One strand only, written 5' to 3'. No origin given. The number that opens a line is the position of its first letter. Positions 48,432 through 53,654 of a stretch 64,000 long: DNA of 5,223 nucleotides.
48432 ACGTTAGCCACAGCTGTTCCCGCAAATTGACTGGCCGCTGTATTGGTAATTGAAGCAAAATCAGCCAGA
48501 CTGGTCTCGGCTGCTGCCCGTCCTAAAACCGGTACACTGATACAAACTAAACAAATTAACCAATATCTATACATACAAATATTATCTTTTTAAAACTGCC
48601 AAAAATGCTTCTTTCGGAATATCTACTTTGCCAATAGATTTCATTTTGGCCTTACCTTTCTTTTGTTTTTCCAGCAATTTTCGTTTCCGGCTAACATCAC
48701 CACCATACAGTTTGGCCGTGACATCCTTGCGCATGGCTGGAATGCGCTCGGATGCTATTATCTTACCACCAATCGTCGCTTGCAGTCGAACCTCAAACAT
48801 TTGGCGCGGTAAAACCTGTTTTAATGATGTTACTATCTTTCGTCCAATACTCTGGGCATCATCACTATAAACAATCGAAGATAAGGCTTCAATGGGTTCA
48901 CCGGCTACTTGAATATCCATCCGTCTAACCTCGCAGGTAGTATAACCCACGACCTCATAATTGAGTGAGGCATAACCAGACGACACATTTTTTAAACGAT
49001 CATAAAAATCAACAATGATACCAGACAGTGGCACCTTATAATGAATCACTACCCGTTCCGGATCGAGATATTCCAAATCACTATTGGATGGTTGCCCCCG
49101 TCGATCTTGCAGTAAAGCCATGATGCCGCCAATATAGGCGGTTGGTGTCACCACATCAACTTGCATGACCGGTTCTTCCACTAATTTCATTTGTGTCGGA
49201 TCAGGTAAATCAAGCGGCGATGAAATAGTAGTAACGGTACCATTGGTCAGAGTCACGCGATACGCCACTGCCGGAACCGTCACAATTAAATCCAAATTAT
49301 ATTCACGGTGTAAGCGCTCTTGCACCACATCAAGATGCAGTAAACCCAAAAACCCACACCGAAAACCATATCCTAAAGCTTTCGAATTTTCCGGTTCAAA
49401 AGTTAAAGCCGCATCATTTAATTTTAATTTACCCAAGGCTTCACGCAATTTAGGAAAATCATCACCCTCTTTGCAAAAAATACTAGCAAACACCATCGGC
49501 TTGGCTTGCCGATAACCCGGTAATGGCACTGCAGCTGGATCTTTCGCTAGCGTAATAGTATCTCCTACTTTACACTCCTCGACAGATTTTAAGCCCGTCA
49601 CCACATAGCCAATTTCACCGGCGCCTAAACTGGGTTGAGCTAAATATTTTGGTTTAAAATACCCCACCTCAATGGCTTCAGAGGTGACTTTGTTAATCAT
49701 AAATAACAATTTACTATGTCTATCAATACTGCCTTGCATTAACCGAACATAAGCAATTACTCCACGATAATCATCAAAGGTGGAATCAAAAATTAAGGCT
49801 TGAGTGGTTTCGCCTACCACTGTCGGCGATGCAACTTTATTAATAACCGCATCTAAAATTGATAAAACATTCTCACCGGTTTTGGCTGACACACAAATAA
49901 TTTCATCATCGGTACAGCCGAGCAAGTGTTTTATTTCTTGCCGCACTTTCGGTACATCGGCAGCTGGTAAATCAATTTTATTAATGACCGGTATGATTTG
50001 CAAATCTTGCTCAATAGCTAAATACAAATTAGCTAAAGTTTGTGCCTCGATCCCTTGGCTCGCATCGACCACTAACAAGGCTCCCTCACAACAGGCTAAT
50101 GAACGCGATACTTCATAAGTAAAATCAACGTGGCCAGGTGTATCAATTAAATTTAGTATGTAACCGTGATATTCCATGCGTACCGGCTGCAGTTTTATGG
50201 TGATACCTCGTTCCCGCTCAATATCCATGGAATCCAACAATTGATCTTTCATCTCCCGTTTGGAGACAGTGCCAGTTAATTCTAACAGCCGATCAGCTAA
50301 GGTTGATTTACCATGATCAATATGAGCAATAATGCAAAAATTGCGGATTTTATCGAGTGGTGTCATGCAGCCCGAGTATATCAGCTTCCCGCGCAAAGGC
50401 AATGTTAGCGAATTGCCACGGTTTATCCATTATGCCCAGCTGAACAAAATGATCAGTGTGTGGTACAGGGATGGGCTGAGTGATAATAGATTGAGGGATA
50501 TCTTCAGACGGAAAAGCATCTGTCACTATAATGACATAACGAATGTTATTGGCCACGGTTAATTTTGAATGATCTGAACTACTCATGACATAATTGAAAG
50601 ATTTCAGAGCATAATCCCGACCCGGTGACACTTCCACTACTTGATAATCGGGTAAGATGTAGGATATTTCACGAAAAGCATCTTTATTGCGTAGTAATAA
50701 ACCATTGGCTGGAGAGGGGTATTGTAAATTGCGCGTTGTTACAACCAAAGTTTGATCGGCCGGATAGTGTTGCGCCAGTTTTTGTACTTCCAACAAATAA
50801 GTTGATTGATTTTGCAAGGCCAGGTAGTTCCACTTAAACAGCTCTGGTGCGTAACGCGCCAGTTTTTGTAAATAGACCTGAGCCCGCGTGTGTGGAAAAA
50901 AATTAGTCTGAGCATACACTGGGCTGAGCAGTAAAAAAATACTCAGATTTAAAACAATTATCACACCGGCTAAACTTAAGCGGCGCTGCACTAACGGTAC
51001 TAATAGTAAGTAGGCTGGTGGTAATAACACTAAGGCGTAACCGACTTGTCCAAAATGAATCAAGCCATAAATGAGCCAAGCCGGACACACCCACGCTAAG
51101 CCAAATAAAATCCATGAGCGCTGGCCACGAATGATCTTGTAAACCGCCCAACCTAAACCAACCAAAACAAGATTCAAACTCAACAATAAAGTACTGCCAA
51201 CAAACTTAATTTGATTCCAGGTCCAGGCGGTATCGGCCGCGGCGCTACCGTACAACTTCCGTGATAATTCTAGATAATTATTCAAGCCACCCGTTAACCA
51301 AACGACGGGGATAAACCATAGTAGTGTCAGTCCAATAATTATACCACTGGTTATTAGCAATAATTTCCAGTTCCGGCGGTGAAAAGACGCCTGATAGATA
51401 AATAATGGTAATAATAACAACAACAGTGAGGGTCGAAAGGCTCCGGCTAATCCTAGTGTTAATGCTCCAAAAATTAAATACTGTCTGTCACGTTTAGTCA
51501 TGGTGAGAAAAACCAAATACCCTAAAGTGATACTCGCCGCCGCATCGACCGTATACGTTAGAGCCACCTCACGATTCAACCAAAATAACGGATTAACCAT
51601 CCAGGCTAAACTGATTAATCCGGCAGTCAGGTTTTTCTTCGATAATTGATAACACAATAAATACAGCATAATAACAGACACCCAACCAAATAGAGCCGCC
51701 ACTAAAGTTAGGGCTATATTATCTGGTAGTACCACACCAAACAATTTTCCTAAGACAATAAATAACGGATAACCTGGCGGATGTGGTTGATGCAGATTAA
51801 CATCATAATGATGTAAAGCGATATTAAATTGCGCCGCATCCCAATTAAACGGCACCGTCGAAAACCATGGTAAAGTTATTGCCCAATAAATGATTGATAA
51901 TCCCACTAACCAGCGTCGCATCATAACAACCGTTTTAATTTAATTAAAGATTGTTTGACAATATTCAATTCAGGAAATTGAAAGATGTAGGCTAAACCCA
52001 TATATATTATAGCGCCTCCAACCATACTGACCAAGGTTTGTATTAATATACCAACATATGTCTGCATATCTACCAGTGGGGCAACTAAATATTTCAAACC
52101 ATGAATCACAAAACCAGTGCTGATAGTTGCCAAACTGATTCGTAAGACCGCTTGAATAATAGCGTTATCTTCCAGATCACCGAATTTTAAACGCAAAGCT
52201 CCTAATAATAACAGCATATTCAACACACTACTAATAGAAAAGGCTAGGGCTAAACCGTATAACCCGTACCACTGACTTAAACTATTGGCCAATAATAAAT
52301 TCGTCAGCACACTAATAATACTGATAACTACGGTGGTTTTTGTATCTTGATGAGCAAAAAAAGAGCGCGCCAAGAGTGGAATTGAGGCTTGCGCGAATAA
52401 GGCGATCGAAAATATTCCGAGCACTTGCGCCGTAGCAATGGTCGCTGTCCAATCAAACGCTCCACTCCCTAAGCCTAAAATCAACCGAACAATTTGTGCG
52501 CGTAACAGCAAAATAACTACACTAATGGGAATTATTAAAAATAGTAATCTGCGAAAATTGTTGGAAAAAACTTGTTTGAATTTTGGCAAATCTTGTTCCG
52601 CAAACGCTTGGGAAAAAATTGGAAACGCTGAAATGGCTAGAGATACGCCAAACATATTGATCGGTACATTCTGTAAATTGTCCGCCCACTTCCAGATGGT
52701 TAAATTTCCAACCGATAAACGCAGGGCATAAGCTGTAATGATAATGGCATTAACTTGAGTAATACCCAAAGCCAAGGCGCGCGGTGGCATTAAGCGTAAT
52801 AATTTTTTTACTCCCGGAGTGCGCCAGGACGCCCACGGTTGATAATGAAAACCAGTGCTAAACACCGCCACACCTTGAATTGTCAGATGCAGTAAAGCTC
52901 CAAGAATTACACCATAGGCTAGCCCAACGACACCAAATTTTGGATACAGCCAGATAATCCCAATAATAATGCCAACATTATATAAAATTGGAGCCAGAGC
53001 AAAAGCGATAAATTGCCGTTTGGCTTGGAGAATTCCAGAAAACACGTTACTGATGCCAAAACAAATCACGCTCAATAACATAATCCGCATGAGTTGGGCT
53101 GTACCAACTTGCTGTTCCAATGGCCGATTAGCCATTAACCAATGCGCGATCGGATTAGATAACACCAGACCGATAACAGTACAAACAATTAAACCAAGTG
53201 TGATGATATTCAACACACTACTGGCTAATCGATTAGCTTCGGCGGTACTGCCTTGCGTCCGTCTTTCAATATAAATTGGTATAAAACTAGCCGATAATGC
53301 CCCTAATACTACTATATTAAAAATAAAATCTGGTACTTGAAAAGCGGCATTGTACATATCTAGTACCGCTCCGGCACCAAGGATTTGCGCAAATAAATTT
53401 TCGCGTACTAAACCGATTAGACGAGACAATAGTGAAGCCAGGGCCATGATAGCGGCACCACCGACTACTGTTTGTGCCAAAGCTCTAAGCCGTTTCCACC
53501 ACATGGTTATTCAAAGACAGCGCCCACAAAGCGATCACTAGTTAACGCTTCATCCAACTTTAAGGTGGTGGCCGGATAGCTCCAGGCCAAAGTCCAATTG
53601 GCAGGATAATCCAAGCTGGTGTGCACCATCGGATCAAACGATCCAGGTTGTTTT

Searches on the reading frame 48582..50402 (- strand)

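Call 88: search_protein_families(library=pfam, proteins=[window:48582-50402:-], max_evalue=0.001)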
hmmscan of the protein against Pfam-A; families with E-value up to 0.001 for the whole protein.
window:48582-50402:- (606 aa): 7 families
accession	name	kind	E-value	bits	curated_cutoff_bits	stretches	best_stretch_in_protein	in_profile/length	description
PF00009.33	GTP_EFTU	-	3.8e-59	199.9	26.5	1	18-190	2-186/188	Elongation factor Tu GTP binding domain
PF06421.17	LepA_C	-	3.8e-45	152.9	29.7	1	499-605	1-107/107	GTP-binding protein LepA C-terminus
PF00679.30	EFG_C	-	3.2e-19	69.2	27.9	1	409-494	3-85/89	Elongation factor G C-terminus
PF14492.12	EFG_III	-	4.3e-06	27.1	27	1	301-374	3-73/75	Elongation Factor G, domain III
PF01926.29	MMR_HSR1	-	5.9e-06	26.8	21.9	1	28-142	8-113/113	50S ribosome-binding GTPase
PF03144.31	GTP_EFTU_D2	-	3.1e-05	24.8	30.3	1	214-284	1-73/73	Elongation factor Tu domain 2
PF16658.11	RF3_C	-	0.00021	21.5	40.1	1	302-376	9-80/132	Class II release factor RF3, C-terminal domain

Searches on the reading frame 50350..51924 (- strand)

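Call 88: search_protein_families(library=pfam, proteins=[window:50350-51924:-], max_evalue=0.001)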
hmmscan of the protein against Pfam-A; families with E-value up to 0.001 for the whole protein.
window:50350-51924:- (524 aa): 1 family
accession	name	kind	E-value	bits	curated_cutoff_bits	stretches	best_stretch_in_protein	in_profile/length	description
PF11028.14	TMEM260-like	-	3.9e-11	43.5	24.2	1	42-183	10-174/179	Protein O-mannosyl-transferase TMEM260-like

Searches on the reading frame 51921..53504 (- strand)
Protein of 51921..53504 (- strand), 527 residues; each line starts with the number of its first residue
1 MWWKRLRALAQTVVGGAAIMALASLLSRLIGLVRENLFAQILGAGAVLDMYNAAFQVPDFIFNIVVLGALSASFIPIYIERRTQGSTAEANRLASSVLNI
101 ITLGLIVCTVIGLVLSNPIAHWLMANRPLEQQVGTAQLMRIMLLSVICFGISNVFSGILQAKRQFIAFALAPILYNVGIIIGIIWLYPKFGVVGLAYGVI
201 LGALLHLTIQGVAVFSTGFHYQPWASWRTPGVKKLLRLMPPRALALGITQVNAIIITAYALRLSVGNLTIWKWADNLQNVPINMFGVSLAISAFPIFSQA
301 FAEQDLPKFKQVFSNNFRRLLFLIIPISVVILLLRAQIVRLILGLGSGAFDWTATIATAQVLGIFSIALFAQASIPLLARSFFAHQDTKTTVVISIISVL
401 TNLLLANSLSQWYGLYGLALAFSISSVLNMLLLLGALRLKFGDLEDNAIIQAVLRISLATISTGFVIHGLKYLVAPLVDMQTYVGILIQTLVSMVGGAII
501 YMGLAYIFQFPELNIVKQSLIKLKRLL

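Call 88: search_protein_families(library=pfam, proteins=[window:51921-53504:-], max_evalue=0.001)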
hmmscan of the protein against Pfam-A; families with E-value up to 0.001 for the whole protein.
window:51921-53504:- (527 aa): 2 families
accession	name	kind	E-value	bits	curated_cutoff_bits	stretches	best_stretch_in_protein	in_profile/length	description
PF03023.19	MurJ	-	8.3e-82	275.6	27.4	1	38-478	1-440/451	Lipid II flippase MurJ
PF01554.23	MatE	-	1.7e-05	25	24.9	1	252-406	12-159/161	MatE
